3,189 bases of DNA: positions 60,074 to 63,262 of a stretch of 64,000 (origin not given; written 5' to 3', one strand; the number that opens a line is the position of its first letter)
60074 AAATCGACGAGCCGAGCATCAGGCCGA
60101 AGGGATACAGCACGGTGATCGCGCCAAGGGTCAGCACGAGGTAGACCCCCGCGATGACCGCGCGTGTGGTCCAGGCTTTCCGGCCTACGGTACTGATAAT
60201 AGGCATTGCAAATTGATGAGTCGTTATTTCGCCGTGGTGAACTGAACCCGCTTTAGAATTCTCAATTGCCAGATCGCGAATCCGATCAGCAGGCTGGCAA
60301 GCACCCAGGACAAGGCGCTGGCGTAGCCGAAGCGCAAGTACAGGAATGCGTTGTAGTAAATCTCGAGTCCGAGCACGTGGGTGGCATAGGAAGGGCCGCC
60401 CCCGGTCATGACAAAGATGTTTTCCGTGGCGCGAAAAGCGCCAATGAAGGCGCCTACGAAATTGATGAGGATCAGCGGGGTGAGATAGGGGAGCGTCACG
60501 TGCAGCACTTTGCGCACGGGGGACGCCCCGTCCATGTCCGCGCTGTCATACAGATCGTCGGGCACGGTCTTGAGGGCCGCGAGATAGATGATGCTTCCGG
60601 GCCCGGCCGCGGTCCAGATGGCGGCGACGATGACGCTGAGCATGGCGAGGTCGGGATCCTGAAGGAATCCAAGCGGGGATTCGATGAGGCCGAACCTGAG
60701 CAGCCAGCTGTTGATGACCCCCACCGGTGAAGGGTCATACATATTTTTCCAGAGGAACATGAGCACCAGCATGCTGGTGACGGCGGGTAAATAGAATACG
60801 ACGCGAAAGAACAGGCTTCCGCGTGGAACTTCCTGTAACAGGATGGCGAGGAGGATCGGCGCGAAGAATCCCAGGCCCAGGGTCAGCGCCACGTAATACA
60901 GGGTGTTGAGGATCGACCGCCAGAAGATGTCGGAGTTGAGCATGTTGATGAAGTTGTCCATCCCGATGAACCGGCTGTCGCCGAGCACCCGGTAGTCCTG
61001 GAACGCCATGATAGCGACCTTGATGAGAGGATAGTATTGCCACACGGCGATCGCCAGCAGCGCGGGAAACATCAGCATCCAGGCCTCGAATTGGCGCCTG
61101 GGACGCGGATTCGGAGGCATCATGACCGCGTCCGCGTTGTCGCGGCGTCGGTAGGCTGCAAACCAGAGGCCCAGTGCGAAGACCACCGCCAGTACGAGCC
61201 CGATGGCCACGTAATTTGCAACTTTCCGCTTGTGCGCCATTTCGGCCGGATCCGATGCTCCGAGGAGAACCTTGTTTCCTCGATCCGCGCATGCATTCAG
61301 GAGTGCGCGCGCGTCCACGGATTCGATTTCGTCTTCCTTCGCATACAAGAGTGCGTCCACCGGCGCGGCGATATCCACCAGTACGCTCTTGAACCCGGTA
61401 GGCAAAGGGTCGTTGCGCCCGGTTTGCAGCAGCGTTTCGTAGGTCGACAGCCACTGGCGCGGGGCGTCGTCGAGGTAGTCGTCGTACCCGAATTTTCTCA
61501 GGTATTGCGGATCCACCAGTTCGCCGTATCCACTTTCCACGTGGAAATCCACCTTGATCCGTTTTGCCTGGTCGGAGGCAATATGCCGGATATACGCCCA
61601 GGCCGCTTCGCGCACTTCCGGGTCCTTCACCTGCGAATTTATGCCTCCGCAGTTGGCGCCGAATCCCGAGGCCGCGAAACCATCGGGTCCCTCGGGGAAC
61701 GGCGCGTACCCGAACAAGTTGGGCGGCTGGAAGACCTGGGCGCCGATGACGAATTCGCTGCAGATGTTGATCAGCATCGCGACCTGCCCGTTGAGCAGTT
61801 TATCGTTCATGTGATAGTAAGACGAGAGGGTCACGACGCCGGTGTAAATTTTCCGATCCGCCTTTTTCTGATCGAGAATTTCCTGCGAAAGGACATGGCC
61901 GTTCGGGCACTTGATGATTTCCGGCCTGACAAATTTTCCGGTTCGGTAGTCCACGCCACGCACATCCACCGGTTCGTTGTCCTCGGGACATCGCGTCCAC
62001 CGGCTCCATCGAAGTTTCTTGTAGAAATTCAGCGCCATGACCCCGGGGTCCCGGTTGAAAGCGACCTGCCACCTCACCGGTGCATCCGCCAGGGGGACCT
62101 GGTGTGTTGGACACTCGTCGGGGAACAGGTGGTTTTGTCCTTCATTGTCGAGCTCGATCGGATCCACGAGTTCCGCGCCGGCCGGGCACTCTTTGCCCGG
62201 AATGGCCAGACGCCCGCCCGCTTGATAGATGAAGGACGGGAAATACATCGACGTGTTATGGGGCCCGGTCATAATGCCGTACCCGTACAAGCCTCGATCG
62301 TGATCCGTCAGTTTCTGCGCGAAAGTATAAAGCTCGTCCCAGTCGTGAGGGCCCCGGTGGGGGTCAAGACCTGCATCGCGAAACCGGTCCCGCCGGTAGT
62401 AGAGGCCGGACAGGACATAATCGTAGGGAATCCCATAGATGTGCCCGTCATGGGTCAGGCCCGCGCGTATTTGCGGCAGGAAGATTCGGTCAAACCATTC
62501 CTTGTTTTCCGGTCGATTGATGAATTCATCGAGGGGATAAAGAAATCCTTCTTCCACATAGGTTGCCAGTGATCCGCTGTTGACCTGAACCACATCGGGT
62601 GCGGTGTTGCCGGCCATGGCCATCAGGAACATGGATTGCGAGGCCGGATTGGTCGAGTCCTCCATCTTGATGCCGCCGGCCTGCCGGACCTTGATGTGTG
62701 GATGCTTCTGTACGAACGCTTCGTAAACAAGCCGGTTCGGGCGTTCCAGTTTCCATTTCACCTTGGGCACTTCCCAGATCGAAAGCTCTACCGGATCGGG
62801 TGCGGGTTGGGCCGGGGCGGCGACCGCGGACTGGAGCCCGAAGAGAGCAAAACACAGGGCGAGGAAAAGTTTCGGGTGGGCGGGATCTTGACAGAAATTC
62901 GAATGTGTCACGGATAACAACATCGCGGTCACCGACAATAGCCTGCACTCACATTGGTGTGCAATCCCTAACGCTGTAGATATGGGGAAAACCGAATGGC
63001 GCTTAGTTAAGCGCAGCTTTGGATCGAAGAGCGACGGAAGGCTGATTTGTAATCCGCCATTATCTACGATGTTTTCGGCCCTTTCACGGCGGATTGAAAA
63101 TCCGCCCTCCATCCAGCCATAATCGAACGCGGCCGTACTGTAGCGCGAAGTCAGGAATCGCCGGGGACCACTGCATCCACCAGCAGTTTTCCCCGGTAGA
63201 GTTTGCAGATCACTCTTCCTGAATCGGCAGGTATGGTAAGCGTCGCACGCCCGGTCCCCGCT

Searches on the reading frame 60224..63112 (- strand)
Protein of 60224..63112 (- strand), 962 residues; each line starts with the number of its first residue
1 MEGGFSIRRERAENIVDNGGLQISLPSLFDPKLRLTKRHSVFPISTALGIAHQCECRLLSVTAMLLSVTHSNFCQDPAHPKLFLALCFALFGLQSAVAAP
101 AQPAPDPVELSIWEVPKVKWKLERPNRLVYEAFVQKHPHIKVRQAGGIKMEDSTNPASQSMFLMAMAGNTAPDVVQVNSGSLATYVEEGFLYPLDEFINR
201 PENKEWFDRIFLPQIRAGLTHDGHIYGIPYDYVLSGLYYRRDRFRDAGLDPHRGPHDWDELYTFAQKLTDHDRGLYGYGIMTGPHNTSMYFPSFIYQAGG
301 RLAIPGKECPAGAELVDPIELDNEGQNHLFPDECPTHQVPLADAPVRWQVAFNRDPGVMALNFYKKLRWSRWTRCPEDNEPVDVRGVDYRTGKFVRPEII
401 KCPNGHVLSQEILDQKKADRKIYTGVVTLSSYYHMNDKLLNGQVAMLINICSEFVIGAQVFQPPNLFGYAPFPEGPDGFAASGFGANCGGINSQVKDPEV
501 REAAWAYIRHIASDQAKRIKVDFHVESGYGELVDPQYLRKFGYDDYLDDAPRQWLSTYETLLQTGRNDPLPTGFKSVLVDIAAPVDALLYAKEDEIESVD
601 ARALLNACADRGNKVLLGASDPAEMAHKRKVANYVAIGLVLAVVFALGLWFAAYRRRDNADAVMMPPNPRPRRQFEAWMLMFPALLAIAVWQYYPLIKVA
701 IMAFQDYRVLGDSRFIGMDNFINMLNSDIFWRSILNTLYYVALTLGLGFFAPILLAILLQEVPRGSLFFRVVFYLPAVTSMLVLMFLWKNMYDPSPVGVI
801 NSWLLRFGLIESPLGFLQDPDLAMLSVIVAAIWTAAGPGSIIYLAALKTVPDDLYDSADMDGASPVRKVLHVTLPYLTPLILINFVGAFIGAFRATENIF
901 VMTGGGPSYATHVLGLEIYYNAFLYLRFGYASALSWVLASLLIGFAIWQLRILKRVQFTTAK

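Call 57: search_protein_families(library=pfam, proteins=[window:60224-63112:-], max_evalue=0.0001)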
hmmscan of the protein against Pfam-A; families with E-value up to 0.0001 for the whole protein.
window:60224-63112:- (962 aa): 3 families
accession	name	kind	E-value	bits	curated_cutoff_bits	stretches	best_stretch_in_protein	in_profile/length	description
PF01547.30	SBP_bac_1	-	5.4e-27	96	26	1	128-302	13-176/307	Bacterial extracellular solute-binding protein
PF13416.11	SBP_bac_8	-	9.7e-19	68.7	27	1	157-290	23-137/279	Bacterial extracellular solute-binding protein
PF00528.27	BPD_transp_1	-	2.4e-11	44.1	26.4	1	752-952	5-178/184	Binding-protein-dependent transport system inner membrane component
